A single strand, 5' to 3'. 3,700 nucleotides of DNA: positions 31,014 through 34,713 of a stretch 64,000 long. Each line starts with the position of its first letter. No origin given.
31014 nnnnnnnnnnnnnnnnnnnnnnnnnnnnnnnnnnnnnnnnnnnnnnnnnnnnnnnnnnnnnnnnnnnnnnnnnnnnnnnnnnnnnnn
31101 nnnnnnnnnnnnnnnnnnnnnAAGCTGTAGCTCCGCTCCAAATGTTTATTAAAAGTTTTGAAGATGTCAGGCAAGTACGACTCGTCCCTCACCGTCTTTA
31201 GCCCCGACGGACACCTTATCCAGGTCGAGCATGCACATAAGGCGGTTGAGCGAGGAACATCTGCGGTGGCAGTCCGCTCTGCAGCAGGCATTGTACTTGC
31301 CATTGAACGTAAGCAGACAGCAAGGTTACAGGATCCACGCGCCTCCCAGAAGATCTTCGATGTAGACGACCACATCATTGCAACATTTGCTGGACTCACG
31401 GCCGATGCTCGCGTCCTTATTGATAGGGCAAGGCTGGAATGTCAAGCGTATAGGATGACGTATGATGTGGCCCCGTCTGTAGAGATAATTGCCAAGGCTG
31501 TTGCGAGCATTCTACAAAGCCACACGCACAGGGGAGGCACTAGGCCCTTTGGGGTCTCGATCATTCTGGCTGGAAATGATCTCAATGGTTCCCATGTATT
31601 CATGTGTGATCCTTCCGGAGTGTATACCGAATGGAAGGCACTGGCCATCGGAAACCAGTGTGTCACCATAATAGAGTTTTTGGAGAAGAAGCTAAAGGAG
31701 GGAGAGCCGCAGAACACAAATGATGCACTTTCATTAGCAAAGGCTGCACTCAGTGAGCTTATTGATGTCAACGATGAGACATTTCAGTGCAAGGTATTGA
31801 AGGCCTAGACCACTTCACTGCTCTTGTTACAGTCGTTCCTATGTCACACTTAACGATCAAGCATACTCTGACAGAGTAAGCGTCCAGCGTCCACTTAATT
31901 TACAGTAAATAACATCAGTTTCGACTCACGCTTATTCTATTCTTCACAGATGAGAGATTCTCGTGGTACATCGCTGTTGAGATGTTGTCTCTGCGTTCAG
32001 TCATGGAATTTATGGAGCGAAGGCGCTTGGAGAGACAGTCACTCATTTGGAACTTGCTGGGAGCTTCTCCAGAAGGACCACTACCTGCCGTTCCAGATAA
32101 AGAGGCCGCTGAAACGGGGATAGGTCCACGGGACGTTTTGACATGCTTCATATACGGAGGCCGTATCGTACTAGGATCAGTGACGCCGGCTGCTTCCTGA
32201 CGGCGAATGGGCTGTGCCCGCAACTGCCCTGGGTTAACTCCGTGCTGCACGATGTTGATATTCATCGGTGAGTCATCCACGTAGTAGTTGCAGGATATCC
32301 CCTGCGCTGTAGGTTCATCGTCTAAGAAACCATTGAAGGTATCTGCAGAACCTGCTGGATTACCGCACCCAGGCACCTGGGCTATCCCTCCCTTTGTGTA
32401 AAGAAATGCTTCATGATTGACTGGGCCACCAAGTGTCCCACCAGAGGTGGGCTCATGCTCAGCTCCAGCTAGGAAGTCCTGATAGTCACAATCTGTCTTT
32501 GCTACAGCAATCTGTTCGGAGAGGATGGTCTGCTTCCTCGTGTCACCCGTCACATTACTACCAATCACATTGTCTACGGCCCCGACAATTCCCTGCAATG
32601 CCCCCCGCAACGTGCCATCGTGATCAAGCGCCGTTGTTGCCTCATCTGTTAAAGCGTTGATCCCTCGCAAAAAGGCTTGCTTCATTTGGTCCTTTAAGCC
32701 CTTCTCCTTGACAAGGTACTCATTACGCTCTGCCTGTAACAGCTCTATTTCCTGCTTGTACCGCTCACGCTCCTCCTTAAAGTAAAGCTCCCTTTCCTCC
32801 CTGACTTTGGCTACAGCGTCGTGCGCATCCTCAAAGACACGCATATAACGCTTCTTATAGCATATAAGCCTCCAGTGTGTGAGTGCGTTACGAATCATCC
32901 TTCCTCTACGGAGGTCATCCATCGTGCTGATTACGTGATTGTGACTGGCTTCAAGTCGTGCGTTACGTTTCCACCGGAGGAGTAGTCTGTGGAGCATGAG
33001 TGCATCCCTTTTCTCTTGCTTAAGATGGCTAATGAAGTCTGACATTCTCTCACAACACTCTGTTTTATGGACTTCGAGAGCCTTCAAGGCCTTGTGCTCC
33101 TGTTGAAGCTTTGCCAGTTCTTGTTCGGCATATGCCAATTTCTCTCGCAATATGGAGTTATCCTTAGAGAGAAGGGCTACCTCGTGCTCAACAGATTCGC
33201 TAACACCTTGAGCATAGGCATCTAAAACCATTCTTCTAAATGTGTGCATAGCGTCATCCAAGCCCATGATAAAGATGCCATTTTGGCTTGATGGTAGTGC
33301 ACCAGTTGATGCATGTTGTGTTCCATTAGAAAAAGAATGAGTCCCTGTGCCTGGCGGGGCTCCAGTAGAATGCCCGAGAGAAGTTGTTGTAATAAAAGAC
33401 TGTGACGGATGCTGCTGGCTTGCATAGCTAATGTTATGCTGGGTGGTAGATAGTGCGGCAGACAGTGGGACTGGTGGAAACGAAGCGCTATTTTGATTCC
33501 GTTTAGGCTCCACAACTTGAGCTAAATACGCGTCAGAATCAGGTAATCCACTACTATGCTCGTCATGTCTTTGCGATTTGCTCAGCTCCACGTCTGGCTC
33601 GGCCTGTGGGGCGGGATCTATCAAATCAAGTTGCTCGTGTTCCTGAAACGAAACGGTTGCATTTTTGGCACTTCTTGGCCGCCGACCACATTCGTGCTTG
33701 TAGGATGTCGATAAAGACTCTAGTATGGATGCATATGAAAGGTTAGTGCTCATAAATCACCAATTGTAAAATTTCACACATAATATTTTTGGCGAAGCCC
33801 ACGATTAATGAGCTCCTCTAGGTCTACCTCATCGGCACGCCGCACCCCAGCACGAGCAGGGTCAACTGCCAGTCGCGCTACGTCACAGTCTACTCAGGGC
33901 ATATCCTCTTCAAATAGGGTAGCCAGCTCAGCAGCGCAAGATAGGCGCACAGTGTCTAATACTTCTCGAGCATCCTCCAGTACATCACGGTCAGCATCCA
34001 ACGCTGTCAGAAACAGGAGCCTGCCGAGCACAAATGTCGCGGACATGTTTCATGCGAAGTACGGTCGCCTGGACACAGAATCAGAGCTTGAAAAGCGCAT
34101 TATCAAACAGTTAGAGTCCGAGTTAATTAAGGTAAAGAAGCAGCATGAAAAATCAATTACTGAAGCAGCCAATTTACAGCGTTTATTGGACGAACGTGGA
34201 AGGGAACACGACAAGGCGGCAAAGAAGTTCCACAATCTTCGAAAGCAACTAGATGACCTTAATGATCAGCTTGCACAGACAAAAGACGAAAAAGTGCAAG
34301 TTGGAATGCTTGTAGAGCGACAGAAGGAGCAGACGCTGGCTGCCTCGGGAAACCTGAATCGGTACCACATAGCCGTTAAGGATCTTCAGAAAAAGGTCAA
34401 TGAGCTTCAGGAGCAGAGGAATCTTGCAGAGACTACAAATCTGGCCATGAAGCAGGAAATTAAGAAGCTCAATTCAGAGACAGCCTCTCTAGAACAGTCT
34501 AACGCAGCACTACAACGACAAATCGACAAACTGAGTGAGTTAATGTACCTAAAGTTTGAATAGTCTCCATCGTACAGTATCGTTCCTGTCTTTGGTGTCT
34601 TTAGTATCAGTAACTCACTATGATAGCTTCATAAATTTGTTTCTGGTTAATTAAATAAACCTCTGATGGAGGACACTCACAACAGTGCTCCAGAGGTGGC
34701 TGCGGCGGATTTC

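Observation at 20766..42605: Two inverted triplets of alpha-giardin (annexin-like) genes about 16 kb apart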

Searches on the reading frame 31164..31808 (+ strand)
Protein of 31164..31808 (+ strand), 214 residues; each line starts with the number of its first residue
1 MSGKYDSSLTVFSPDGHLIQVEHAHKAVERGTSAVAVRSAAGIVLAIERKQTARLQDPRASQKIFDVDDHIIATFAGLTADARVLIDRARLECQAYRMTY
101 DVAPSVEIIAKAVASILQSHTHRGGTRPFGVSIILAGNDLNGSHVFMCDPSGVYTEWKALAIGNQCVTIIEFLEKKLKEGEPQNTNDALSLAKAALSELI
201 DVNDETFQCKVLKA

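Call 36: search_protein_families(library=pfam, proteins=[window:31164-31808:+], max_evalue=0.01)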
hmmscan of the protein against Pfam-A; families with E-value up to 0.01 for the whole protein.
window:31164-31808:+ (214 aa): 2 families
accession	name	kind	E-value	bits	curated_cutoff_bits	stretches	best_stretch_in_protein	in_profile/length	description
PF00227.31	Proteasome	-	7.9e-48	163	22.4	1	28-205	1-182/189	Proteasome subunit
PF10584.14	Proteasome_A_N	-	7.4e-12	45.2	27.7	1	5-27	1-23/23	Proteasome subunit A N-terminal signature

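Call 65: search_solved_structures(query=window:31164-31808:+, max_evalue=1e-20)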
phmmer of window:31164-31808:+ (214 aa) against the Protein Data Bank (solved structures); distinct sequences matched with E-value up to 1e-20: 205 (the best 60 are shown).
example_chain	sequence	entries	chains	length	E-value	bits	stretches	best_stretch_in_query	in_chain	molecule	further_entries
9tmn_D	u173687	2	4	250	6.4e-57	195.5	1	1-211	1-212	Isoform 3 of Proteasome subunit alpha-type 8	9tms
5fmg_D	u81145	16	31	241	1.6e-55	191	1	4-210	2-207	PROTEASOME SUBUNIT ALPHA TYPE | 20S proteasome alpha-4 subunit | Proteasome subunit alpha type-4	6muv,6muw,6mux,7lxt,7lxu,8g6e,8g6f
3h4p_A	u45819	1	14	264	2.5e-55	190.3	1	4-199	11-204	Proteasome subunit alpha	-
9f9p_D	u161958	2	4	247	1.5e-53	184.6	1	4-212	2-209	Proteasome subunit alpha type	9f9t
9e8g_J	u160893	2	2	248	2.2e-53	184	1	4-211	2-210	Proteasome subunit alpha type-7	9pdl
1iru_D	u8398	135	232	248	2.2e-53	184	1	4-211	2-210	20S proteasome | Proteasome subunit alpha type-7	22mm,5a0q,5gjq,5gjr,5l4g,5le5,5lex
9qvx_D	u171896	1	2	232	2.3e-53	184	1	5-211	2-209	Proteasome subunit alpha type-7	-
7dr6_O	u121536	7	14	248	2.3e-53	183.9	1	4-211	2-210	Proteasome subunit alpha type-7 | Proteasome subunit alpha type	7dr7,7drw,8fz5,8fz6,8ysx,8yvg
7b12_D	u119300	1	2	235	2.4e-53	183.9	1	5-211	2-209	Proteasome subunit alpha type-7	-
6r70_C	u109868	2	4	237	2.4e-53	183.9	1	5-211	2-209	Proteasome subunit alpha type-7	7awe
3une_C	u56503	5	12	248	2.4e-53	183.9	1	4-211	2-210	Proteasome subunit alpha type-7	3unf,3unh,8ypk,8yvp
5m32_Q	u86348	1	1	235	2.5e-53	183.8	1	5-211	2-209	Proteasome subunit alpha type-7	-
4r3o_D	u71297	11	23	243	2.6e-53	183.8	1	5-211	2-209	Proteasome subunit alpha type-7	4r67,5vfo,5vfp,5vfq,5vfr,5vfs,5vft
22mm_j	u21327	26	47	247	2.7e-53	183.7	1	5-211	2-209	Proteasome subunit alpha type-7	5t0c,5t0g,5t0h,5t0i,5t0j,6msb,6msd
8qys_C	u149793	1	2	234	4.3e-53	183.1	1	5-211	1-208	Proteasome subunit alpha type-7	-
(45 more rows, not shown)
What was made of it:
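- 30198..37437 (.): Six unrelated spacer genes: DZIP1-like (30198-31121 -), proteasome alpha type-7 (31164-31808 +), 612-aa unknown (31915-33753 -), 251-aa coiled coil (33808-34563 +), RRP7 (34666-35493 +) and 647-aa unknown (35494-37437 -). Pfam scan (call 36) and PDB search for the proteasome subunit (call 65).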

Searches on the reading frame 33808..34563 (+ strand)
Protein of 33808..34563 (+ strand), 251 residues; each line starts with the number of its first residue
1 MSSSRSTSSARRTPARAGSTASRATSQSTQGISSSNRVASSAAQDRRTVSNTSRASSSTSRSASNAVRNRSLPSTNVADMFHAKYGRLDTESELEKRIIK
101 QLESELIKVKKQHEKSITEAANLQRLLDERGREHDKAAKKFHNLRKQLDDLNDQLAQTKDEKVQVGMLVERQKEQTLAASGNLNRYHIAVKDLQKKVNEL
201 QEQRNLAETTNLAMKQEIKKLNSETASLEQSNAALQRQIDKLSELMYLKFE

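Call 36: search_protein_families(library=pfam, proteins=[window:33808-34563:+], max_evalue=0.01)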
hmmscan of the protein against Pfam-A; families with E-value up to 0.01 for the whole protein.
window:33808-34563:+ (251 aa): 2 families
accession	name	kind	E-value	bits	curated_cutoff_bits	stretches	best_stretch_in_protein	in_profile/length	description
PF05816.16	TelA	-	0.0028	17.2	30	1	98-236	49-190/332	Toxic anion resistance protein (TelA)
PF17078.10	SHE3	-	0.0055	16.9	30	0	96-157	65-126/228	SWI5-dependent HO expression protein 3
